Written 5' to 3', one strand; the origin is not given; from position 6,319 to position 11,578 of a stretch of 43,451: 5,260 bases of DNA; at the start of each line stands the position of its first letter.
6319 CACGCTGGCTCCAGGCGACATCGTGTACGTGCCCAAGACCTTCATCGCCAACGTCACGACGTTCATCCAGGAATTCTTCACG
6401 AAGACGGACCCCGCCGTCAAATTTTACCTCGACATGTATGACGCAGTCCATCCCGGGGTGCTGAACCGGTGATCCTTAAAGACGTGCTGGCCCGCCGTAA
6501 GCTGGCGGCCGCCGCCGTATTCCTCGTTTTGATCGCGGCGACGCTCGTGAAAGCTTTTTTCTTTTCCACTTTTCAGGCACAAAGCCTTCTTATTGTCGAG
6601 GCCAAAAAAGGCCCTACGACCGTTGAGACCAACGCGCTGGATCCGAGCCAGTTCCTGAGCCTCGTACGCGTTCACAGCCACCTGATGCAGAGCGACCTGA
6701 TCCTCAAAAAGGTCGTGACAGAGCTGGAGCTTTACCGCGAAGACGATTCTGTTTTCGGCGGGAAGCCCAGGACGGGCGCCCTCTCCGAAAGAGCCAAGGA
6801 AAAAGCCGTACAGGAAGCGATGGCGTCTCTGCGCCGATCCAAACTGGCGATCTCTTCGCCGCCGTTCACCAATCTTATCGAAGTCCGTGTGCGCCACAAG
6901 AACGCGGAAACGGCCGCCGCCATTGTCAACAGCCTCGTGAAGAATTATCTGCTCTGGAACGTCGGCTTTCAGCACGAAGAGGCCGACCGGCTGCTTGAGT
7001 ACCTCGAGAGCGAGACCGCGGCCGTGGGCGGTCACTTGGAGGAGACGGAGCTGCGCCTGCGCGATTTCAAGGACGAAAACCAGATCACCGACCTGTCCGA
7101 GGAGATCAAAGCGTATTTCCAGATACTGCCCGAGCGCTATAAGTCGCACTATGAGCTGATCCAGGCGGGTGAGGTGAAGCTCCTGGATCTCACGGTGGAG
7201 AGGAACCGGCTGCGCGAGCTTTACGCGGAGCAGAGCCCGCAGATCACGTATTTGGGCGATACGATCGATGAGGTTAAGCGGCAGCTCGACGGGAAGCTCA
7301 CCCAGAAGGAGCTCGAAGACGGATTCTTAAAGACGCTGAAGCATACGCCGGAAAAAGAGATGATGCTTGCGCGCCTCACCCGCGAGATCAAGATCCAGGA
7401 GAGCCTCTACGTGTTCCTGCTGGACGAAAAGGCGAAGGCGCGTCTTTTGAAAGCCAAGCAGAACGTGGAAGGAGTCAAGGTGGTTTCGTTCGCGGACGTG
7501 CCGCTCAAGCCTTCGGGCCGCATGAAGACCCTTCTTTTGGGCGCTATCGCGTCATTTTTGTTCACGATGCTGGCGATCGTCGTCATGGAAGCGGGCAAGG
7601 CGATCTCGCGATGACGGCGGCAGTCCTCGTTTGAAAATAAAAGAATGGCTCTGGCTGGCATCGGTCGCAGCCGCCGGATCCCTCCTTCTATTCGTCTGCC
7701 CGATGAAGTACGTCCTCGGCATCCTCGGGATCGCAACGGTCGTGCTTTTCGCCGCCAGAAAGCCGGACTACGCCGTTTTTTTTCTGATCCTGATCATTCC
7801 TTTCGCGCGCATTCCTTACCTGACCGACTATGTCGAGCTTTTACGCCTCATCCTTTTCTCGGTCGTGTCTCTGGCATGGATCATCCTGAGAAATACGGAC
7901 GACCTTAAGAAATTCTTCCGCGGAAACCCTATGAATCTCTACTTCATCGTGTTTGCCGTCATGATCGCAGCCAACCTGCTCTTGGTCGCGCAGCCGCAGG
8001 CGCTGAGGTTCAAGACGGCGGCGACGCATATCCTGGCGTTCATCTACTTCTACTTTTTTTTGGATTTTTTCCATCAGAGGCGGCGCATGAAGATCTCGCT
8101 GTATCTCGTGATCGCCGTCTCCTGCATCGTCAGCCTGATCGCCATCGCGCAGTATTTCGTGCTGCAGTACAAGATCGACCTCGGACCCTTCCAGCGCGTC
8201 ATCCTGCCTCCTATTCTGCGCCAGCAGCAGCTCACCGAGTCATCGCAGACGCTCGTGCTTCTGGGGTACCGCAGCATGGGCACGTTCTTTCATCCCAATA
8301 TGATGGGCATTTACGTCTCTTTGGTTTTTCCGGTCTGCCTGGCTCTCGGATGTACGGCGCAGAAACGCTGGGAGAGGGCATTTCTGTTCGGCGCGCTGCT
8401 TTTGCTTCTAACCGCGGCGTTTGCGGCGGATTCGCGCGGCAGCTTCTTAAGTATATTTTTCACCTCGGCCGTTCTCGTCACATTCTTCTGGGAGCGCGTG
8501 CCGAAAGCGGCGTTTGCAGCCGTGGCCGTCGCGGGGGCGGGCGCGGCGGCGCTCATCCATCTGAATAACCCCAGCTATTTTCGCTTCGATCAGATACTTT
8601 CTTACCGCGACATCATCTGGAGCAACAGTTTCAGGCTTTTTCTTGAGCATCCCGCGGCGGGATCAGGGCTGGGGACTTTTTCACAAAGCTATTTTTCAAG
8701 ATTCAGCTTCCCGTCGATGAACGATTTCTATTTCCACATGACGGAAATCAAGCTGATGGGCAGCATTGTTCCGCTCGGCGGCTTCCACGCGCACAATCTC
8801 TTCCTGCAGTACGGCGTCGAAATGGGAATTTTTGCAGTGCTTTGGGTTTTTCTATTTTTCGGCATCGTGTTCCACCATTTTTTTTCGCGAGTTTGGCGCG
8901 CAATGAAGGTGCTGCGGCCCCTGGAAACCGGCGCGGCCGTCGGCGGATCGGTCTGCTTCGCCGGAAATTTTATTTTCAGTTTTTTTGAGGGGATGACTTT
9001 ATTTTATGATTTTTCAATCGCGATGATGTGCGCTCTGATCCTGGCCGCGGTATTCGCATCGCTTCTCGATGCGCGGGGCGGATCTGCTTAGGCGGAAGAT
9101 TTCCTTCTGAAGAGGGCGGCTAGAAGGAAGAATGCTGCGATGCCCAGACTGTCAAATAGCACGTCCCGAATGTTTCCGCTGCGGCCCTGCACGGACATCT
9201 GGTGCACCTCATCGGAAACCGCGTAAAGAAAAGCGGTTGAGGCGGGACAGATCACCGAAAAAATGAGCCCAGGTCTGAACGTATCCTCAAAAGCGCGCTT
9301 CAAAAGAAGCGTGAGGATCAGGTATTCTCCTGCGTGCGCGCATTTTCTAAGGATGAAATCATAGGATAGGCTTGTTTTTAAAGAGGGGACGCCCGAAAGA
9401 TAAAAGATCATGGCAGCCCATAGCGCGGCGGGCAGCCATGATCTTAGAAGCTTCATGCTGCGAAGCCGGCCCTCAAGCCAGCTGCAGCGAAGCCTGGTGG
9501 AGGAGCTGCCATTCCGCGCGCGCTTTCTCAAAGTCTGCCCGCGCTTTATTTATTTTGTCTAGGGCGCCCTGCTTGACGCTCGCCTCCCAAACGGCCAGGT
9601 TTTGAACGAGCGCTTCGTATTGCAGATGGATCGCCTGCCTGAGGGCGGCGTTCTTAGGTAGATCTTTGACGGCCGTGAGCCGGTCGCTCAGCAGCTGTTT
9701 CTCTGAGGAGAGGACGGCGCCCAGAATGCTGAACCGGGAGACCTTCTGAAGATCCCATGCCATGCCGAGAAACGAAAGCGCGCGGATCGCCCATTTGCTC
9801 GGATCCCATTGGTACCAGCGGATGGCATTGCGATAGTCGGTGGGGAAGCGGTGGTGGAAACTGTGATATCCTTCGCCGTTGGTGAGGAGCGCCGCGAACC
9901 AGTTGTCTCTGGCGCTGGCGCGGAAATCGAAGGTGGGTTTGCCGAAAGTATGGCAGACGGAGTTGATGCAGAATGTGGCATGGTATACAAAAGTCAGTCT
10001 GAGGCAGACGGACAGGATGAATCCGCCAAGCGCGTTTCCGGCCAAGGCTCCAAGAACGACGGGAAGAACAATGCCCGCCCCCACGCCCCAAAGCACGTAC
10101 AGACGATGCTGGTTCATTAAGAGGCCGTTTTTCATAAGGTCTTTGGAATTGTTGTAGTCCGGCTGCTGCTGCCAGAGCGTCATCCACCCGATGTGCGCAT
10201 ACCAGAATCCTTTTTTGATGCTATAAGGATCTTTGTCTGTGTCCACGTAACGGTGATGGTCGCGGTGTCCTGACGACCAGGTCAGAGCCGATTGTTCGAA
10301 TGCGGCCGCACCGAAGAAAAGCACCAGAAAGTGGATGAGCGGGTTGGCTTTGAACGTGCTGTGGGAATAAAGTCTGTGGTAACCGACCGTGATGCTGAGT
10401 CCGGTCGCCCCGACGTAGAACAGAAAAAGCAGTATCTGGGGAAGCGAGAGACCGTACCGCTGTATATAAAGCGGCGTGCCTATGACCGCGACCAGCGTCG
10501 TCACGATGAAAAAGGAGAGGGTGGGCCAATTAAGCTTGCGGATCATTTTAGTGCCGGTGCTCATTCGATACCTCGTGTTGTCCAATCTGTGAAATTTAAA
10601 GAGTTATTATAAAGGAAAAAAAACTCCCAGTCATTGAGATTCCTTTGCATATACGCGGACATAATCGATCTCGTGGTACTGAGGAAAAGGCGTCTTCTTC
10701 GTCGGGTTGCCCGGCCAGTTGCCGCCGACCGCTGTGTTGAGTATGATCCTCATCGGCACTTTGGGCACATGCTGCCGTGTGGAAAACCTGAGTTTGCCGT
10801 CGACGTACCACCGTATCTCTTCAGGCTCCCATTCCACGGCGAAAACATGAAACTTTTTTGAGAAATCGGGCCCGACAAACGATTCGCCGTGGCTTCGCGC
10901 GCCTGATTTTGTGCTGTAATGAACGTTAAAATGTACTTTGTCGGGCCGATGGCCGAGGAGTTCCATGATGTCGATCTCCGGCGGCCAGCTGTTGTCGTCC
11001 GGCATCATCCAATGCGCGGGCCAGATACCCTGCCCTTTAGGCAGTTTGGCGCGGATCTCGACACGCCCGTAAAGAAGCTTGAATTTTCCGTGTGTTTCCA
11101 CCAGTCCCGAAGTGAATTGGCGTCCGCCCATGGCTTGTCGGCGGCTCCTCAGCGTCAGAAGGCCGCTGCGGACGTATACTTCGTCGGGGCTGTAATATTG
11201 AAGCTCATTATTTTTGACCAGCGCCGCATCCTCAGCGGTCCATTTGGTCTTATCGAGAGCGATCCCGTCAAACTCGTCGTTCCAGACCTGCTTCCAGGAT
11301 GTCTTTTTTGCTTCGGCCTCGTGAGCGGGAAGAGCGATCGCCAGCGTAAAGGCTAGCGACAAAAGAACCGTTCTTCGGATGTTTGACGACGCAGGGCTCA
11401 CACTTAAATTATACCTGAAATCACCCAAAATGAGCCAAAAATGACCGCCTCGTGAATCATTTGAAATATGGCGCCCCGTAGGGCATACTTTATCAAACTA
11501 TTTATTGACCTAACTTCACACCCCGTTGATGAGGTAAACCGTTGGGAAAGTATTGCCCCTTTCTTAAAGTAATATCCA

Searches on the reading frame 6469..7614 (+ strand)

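Call 13: search_protein_families(library=pfam, proteins=[window:6469-7614:+], max_evalue=0.001)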
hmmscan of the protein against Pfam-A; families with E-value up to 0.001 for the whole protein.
window:6469-7614:+ (381 aa): 2 families
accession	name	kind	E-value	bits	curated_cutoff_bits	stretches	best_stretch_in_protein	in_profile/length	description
PF13807.11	GNVR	-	6.3e-07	29.7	27.7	1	299-371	6-75/82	G-rich domain on putative tyrosine kinase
PF02706.20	Wzz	-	0.00011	22.8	25.5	1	2-86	8-91/91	Chain length determinant protein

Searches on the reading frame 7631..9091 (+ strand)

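Call 13: search_protein_families(library=pfam, proteins=[window:7631-9091:+], max_evalue=0.001)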
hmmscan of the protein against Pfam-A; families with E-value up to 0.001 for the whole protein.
window:7631-9091:+ (486 aa): 1 family
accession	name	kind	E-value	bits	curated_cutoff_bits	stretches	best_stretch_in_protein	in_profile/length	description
PF04932.20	Wzy_C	-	2.9e-15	56.8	31.7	1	255-404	2-146/149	O-Antigen ligase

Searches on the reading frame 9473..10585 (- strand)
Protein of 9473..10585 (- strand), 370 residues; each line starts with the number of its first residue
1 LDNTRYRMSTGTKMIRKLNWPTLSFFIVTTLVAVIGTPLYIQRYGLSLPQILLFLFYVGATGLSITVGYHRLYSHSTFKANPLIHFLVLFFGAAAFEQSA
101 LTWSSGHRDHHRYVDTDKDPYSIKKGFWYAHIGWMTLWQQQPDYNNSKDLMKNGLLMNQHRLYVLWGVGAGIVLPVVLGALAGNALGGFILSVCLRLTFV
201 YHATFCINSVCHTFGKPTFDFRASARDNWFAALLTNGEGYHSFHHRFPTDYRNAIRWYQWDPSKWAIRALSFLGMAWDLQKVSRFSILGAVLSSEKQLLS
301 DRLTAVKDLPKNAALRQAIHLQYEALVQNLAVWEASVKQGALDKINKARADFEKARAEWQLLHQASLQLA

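Call 13: search_protein_families(library=pfam, proteins=[window:9473-10585:-], max_evalue=0.001)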
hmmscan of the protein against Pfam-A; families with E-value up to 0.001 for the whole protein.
window:9473-10585:- (370 aa): 1 family
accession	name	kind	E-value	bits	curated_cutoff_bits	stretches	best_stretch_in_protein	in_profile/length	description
PF00487.30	FA_desaturase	-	6.8e-20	72.3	29.7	1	54-269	8-240/253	Fatty acid desaturase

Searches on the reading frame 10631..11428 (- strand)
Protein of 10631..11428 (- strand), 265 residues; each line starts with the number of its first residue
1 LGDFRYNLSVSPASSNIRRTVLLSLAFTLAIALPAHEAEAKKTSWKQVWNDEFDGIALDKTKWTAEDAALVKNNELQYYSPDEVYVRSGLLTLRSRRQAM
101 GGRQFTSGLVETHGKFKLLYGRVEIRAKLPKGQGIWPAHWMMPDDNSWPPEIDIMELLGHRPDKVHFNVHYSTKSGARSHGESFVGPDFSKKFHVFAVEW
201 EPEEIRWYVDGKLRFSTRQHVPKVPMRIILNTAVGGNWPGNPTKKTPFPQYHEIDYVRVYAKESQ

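Call 13: search_protein_families(library=pfam, proteins=[window:10631-11428:-], max_evalue=0.001)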
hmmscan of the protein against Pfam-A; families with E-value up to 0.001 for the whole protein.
window:10631-11428:- (265 aa): 2 families
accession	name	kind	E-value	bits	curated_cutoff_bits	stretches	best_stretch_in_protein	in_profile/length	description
PF00722.28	Glyco_hydro_16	-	5.1e-31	107.9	22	1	80-243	10-167/175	Glycosyl hydrolases family 16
PF03935.22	SKN1_KRE6_Sbg1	-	1.8e-21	76.6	30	2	40-142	112-222/501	Beta-glucan synthesis-associated protein SKN1/KRE6/Sbg1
